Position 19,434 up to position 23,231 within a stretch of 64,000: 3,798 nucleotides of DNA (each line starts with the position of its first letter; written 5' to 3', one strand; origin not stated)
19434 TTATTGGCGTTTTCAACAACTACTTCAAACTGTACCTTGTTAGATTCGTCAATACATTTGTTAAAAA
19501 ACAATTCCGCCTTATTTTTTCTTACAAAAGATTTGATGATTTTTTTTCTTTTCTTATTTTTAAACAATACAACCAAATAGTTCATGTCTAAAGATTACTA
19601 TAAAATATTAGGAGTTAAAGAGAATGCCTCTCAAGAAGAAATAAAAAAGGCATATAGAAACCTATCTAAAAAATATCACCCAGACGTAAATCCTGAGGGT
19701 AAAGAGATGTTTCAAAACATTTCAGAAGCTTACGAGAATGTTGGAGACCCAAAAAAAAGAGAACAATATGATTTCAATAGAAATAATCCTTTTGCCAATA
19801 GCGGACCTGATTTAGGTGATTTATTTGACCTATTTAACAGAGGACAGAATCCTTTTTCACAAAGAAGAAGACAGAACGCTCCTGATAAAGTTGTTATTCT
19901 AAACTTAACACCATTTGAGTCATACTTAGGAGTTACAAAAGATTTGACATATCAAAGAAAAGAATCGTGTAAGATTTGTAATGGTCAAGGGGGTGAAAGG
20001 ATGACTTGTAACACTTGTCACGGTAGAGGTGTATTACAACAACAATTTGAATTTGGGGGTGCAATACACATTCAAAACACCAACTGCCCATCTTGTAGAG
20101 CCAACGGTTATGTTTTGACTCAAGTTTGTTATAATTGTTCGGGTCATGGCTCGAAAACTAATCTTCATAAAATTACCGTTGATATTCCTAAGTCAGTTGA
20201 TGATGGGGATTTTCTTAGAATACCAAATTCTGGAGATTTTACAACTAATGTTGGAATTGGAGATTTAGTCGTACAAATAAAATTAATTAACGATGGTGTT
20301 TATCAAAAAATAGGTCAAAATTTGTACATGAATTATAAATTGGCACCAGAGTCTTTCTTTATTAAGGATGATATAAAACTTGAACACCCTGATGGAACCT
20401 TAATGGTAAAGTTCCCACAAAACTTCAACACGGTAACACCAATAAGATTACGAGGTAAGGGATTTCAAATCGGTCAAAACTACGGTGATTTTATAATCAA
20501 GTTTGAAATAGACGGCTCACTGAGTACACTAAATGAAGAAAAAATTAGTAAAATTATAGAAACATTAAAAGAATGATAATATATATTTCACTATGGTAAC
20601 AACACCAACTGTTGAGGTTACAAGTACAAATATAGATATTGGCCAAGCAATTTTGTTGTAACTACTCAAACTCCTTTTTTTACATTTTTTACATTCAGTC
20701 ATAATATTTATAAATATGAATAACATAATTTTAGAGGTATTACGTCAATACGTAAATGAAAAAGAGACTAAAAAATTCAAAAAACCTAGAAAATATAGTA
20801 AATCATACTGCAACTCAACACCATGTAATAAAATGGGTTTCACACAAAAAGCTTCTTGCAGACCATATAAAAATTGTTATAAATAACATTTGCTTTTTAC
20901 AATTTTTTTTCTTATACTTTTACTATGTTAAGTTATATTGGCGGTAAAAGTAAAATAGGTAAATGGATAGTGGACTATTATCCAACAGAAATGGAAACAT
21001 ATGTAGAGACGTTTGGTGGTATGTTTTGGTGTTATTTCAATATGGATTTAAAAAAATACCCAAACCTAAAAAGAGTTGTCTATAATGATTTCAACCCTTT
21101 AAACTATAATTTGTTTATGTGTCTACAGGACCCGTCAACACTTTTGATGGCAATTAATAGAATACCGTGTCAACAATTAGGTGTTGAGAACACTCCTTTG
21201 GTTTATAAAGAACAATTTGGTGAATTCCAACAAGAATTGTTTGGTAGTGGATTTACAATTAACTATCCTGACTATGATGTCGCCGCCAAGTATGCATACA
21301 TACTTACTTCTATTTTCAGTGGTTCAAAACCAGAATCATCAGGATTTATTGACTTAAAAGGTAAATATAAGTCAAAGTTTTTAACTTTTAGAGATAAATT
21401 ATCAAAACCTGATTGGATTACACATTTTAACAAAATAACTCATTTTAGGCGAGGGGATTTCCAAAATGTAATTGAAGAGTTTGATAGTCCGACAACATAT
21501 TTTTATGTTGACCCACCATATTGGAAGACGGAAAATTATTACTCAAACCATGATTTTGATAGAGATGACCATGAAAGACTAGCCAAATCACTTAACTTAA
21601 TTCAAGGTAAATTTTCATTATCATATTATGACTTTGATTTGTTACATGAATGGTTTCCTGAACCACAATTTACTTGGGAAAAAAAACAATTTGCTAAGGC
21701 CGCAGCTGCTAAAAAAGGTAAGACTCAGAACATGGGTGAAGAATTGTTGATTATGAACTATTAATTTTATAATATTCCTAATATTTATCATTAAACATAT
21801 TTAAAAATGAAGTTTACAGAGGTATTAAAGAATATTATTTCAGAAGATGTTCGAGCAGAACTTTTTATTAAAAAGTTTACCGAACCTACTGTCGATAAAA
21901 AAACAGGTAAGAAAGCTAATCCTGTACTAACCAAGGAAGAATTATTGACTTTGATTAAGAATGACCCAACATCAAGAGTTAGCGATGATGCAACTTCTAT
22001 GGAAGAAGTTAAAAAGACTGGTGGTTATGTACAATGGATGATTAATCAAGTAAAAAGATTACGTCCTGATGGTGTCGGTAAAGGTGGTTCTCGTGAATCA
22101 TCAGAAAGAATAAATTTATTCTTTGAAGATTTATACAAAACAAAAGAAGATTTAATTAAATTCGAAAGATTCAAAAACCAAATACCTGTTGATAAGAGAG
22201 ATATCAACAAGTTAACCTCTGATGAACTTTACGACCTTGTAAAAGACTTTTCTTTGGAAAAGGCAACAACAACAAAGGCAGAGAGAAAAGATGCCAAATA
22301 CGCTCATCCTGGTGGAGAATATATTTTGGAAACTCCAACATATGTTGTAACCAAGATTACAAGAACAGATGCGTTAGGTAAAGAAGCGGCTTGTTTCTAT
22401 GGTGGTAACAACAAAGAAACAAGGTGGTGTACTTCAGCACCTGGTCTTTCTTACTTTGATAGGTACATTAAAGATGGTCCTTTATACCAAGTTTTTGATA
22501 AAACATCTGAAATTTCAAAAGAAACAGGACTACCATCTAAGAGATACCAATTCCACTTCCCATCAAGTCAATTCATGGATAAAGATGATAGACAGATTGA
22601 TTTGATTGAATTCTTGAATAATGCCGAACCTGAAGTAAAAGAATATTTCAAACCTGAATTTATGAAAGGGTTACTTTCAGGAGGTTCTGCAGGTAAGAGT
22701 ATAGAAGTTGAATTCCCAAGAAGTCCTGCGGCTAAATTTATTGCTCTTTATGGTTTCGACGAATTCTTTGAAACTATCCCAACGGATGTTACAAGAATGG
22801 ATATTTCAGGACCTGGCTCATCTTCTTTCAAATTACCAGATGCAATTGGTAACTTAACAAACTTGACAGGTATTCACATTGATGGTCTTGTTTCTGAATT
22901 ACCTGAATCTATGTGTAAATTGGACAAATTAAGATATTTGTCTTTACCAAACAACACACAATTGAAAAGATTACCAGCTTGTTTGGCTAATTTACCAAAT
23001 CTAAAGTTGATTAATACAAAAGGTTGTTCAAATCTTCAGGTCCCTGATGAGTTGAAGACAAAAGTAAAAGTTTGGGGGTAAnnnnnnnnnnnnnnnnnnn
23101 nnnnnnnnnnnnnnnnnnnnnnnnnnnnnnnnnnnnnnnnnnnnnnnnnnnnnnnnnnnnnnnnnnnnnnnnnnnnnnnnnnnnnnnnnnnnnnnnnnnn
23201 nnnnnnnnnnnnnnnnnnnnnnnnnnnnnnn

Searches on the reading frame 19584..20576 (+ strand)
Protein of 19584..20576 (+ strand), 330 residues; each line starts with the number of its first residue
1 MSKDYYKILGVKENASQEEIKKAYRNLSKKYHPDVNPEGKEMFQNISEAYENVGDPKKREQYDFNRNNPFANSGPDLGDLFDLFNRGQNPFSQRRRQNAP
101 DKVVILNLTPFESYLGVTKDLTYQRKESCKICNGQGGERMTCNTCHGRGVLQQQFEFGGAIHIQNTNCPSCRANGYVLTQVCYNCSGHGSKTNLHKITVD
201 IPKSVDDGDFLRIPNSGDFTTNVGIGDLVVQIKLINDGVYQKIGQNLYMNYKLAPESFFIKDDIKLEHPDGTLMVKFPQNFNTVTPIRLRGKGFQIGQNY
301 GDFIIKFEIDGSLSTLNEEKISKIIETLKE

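Call 30: search_protein_families(library=phrogs, proteins=[window:19584-20576:+], max_evalue=0.0001)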
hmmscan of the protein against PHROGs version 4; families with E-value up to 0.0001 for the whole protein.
window:19584-20576:+ (330 aa): 7 families
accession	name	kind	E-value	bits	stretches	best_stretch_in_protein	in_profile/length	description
phrog_14336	-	unknown function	1.6e-62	213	1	3-309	4-328/363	-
phrog_2778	-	unknown function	4.2e-10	40.8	1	3-63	35-96/239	-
phrog_11153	-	unknown function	3.2e-08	34.6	1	5-64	7-68/337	-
phrog_9210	-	unknown function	4e-07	30.9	1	3-53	149-199/204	-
phrog_13942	-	unknown function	3e-06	27.8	1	6-53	18-64/336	-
phrog_31004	-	unknown function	8.6e-06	27.1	1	6-55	4-56/156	-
phrog_15863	-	unknown function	9.5e-06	26.1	1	16-70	155-210/312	-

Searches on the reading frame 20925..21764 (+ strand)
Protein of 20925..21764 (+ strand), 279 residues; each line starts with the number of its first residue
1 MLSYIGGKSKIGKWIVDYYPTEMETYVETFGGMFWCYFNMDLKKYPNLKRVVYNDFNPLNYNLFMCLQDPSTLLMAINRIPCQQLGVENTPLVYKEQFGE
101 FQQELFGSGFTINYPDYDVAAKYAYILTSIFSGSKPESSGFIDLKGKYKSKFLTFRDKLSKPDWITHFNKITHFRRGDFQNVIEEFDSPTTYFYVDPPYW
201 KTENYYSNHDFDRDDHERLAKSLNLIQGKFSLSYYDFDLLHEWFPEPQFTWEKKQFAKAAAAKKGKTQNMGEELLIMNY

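Call 30: search_protein_families(library=phrogs, proteins=[window:20925-21764:+], max_evalue=0.0001)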
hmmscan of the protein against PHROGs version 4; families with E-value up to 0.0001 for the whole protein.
window:20925-21764:+ (279 aa): 2 families
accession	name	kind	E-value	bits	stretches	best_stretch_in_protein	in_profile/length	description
phrog_56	-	other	3.7e-39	136.5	1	2-279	65-323/647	DNA methyltransferase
phrog_1996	-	other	2.2e-20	74.1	1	171-279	36-141/150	DNA methyltransferase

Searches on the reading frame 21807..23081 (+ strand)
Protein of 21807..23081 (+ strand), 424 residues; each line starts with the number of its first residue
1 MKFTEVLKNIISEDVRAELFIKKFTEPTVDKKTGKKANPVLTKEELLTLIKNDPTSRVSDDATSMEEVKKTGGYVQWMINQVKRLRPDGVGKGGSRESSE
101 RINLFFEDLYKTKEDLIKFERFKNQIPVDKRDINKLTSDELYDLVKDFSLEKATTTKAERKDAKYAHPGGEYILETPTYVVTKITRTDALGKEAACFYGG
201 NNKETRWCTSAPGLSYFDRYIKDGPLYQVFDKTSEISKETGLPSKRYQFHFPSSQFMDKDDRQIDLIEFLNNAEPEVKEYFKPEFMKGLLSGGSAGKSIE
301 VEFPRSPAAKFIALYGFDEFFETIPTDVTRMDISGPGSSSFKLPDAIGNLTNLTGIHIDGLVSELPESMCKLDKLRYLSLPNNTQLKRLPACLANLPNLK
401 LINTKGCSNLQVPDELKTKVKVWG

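Call 12: search_protein_families(library=pfam, proteins=[window:21807-23081:+], max_evalue=0.001)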
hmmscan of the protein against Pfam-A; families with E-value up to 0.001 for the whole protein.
window:21807-23081:+ (424 aa): 2 families
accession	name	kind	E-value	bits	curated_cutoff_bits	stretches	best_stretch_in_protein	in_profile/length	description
PF23598.1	LRR_14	-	2.9e-07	30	40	1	341-407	60-124/353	Leucine-rich repeat region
PF23286.1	LRR_13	-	1.1e-05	25.7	30.1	1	359-411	36-88/210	Disease resistance protein RPS4B-like, leucine-rich repeats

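Call 13: search_protein_families(library=phrogs, proteins=[window:21807-23081:+], max_evalue=0.00001)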
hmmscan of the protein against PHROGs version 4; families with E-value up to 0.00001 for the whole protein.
window:21807-23081:+ (424 aa): 0 families
